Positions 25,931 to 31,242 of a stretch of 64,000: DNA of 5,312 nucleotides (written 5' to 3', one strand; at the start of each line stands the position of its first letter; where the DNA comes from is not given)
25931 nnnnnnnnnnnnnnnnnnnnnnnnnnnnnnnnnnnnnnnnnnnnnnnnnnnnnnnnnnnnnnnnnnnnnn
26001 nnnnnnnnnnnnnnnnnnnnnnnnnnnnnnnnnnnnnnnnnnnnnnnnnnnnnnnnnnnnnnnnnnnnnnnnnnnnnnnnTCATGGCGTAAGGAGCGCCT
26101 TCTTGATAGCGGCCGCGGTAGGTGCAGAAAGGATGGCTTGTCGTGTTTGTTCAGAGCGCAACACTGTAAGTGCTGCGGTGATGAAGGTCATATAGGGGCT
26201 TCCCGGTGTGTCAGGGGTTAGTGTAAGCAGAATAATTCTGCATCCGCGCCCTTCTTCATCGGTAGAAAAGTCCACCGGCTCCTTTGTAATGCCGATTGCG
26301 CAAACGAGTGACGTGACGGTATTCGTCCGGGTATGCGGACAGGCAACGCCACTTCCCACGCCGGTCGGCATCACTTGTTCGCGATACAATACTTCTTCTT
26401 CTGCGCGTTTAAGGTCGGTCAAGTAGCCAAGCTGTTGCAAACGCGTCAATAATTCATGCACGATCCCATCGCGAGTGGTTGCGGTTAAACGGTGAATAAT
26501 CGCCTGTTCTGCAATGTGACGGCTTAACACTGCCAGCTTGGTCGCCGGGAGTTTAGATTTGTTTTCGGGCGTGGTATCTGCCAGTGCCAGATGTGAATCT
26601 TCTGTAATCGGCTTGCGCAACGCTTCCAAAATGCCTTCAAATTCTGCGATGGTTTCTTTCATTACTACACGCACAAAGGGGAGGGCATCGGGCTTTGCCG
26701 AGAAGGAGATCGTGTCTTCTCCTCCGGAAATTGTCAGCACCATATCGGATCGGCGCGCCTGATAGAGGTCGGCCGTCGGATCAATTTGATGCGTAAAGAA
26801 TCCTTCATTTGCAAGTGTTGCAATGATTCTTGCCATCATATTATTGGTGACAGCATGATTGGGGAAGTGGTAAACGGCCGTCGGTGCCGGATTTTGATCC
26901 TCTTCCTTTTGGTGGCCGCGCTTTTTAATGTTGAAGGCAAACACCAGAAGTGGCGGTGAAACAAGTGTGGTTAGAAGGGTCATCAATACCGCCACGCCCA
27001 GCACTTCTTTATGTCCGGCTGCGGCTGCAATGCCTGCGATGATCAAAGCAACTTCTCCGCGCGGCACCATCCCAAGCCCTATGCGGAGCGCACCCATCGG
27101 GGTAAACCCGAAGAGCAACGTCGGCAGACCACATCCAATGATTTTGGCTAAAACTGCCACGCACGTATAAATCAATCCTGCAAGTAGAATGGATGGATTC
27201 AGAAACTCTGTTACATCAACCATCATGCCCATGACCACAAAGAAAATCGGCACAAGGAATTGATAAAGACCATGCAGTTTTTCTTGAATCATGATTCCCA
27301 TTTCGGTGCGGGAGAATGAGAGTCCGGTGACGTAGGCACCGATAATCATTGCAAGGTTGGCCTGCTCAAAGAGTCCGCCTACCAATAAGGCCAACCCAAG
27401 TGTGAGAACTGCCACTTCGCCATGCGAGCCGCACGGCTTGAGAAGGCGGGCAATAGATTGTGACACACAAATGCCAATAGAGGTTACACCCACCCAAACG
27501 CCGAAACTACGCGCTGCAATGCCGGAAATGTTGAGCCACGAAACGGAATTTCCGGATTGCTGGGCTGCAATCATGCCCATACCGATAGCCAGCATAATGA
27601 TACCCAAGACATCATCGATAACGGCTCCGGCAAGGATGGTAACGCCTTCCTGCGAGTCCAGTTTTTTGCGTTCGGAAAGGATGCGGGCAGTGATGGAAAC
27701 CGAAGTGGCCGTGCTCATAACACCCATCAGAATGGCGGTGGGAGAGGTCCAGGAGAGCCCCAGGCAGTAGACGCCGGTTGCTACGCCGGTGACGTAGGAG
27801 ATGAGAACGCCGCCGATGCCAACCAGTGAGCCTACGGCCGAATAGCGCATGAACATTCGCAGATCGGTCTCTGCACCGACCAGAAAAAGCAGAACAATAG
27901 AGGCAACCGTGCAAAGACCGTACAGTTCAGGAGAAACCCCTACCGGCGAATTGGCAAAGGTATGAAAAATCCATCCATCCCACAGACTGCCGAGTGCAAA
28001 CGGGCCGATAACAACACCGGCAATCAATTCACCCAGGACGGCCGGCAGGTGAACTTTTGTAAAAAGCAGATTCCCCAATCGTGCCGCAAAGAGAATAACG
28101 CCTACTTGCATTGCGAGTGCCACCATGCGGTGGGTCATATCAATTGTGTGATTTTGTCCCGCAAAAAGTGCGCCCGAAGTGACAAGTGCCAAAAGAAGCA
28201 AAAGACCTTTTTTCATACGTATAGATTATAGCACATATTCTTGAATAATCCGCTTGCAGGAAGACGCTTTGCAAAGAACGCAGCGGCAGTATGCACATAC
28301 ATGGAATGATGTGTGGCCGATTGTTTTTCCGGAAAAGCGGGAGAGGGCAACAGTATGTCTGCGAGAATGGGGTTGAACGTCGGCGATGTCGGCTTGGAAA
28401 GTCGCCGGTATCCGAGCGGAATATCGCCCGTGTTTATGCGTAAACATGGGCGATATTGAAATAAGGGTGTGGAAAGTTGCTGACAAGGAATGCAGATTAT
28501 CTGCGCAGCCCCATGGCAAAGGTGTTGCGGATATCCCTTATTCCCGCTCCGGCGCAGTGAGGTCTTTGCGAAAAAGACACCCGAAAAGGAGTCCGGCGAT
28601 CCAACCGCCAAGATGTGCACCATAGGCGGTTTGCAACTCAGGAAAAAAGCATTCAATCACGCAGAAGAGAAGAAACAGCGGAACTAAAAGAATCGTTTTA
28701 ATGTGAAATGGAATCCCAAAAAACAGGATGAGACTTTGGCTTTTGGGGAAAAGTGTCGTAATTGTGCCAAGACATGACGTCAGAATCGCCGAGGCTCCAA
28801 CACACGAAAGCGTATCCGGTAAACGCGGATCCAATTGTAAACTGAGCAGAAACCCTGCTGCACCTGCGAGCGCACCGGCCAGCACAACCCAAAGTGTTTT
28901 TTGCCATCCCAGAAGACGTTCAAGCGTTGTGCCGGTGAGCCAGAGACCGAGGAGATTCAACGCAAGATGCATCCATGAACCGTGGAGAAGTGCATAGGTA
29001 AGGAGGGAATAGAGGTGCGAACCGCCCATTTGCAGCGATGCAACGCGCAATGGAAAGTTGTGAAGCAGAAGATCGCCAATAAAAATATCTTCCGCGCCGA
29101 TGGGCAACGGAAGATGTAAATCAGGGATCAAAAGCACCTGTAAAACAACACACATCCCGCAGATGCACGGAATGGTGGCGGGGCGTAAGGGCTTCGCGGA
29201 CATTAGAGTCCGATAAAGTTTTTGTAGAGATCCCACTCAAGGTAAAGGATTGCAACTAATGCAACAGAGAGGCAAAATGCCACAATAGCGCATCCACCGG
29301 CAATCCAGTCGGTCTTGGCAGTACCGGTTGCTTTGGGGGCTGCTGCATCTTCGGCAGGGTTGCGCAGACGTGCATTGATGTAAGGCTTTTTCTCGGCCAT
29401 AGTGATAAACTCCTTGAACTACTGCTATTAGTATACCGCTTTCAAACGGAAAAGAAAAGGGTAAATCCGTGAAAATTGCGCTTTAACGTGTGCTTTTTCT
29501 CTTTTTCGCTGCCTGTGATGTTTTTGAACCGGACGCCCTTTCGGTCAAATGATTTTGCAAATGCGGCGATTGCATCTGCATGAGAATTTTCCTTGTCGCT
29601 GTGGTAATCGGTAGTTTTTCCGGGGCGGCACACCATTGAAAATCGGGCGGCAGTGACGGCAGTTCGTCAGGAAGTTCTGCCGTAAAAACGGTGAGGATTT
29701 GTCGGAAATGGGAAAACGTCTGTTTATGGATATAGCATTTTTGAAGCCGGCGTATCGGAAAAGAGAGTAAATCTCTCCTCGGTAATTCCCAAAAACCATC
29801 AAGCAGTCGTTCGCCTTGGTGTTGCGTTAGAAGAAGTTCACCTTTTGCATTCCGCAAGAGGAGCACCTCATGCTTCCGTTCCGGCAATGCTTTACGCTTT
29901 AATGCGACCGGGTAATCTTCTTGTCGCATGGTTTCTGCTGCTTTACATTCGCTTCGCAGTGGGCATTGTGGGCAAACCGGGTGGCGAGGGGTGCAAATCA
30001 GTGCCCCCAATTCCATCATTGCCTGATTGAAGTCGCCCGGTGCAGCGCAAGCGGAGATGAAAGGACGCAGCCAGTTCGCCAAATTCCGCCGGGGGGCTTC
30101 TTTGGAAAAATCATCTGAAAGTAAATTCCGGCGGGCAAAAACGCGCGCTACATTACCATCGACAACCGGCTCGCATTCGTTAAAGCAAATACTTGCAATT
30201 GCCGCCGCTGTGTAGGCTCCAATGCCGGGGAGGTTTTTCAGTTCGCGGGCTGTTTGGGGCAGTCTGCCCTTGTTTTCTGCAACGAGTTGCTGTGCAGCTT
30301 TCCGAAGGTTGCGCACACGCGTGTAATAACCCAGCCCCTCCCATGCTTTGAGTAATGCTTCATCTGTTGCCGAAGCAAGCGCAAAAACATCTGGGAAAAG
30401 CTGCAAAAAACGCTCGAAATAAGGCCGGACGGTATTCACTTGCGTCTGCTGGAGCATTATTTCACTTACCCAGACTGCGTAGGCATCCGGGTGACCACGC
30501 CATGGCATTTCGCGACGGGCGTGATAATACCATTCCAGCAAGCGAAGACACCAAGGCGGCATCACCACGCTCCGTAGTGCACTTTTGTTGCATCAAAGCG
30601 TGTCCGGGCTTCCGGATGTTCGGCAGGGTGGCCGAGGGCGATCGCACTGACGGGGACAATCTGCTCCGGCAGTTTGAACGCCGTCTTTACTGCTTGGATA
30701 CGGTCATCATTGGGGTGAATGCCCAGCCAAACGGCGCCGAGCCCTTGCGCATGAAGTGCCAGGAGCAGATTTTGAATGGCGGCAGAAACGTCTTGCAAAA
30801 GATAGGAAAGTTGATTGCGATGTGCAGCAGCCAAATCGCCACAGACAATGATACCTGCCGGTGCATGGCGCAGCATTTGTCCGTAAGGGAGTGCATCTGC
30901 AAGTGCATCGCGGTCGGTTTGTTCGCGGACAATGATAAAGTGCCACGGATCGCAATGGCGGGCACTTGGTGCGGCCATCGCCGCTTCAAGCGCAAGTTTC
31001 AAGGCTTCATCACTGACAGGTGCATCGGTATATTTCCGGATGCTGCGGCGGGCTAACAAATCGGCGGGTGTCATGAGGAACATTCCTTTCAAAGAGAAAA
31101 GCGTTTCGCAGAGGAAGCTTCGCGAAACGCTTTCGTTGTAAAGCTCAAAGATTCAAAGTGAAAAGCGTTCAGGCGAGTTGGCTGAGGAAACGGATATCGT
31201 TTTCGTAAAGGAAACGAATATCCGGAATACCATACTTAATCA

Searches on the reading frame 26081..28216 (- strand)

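Call 17: search_protein_families(library=pfam, proteins=[window:26081-28216:-])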
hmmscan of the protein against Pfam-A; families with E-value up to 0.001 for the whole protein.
window:26081-28216:- (711 aa): 2 families
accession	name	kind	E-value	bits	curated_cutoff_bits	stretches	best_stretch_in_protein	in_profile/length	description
PF00999.27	Na_H_Exchanger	-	1.1e-46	159.8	26.2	1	45-423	4-368/375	Sodium/hydrogen exchanger, transmembrane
PF00359.27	PTS_EIIA_2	-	1.1e-20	74.5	27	1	568-708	3-141/144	Phosphoenolpyruvate-dependent sugar phosphotransferase system, EIIA 2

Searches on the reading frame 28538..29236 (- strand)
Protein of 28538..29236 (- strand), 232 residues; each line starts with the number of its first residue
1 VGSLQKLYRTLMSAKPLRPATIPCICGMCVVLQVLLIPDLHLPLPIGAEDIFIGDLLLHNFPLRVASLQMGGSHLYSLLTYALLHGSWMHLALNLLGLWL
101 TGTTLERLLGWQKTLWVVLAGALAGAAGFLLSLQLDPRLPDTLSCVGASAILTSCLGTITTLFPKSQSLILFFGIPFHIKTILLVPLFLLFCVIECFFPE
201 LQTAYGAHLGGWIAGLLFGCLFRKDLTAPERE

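Call 17: search_protein_families(library=pfam, proteins=[window:28538-29236:-])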
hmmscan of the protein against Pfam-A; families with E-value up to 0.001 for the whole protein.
window:28538-29236:- (232 aa): 1 family
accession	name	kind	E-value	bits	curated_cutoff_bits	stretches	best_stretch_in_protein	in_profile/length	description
PF01694.28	Rhomboid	-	7.3e-24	85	22.6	1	74-223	3-141/143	Rhomboid domain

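Call 70: find_homologous_proteins(query=window:28538-29236:-, max_evalue=1e-30)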
Query window:28538-29236:- (232 aa): 17 proteins with E <= 1e-30 among 2065 candidates.
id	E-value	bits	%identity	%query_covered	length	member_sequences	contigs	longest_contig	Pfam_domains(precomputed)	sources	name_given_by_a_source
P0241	4.3e-137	474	98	95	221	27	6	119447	PF01694.29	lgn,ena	-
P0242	1.9e-67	246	55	91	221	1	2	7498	PF01694.29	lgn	-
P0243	1.0e-64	237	53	96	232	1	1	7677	PF01694.29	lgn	-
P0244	1.2e-64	236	52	86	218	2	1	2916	PF01694.29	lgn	-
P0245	3.0e-64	235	53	94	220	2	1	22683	PF01694.29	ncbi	-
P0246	6.7e-64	234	53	90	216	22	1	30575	PF01694.29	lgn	-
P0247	1.1e-63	233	53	94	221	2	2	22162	PF01694.29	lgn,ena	-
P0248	5.0e-63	231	56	90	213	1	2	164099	PF01694.29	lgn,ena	-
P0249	2.2e-44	170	44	91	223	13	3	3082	PF01694.29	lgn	-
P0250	1.8e-40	157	46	90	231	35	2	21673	PF01694.29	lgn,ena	-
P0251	2.7e-39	153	46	94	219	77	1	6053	PF01694.29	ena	-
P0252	7.2e-39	152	42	92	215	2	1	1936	PF01694.29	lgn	-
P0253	2.4e-38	150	49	78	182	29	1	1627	PF01694.29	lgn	-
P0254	3.2e-38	150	44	87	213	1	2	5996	PF01694.29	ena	-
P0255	1.8e-37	147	43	84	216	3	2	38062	PF01694.29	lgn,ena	-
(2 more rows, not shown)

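Call 71: find_encoding_contigs(protein=P0241, flank=10000, max_places=6)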
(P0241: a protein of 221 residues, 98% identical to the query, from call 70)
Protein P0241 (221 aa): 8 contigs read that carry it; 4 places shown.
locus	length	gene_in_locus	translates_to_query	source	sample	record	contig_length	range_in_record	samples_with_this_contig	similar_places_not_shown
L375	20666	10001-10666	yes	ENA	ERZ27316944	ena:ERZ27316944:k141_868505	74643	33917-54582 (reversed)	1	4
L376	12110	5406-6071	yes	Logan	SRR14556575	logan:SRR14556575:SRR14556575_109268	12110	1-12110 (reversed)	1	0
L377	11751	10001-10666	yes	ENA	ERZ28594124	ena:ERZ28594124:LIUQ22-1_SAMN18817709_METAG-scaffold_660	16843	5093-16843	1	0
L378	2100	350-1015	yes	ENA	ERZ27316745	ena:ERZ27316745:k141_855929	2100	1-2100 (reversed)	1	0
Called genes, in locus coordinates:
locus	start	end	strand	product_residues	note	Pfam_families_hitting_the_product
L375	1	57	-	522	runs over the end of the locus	PF00682:HMGL-like, PF22617:HCS_D2, PF08502:LeuA_dimer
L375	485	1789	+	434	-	PF03447:NAD_binding_3, PF00742:Homoserine_dh, PF01842:ACT (weak)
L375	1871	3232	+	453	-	PF00696:AA_kinase, PF13840:ACT_7 (faint), PF22468:ACT_9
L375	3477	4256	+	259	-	PF13277:YmdB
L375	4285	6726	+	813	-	PF00270:DEAD (faint), PF13307:Helicase_C_2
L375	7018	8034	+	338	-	PF02912:Phe_tRNA-synt_N, PF01409:tRNA-synt_2d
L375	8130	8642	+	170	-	PF00881:Nitroreductase, PF14512:TM1586_NiRdase (weak)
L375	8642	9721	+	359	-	PF00730:HhH-GPD, PF14815:NUDIX_4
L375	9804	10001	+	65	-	-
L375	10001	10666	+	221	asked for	PF01694:Rhomboid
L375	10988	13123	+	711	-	PF00999:Na_H_Exchanger, PF00359:PTS_EIIA_2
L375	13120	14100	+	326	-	-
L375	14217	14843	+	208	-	PF09335:VTT_dom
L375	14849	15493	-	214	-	PF04127:DFP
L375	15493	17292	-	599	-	PF13229:Beta_helix (faint), PF23764:Beta-barrel_GLAA-B_II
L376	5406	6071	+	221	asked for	PF01694:Rhomboid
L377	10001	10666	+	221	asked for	PF01694:Rhomboid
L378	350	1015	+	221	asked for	PF01694:Rhomboid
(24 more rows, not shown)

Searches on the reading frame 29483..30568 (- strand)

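Call 63: search_protein_families(library=pfam, proteins=[window:29483-30568:-], max_evalue=0.00001)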
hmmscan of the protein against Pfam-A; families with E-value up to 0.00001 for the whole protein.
window:29483-30568:- (361 aa): 2 families
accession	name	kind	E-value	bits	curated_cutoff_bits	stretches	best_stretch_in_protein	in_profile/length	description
PF00730.31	HhH-GPD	-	6.9e-20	71.8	26.2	1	34-169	1-108/108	HhH-GPD superfamily base excision DNA repair protein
PF14815.12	NUDIX_4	-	1.3e-08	35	35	1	235-330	2-112/113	NUDIX domain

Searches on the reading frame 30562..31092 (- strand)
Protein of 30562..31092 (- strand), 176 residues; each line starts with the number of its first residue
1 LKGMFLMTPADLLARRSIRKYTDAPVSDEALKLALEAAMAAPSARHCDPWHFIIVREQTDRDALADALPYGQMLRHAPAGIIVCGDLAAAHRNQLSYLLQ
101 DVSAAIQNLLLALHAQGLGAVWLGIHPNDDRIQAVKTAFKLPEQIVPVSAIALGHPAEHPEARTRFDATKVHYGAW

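Call 63: search_protein_families(library=pfam, proteins=[window:30562-31092:-], max_evalue=0.00001)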
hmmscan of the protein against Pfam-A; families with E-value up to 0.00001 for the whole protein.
window:30562-31092:- (176 aa): 2 families
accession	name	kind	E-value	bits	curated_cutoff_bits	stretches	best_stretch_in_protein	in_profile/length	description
PF00881.29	Nitroreductase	-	7.9e-28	98.2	23.5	1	13-155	2-167/167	Nitroreductase family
PF14512.11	TM1586_NiRdase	-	6.8e-09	36.1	27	1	14-164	8-141/215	Putative TM nitroreductase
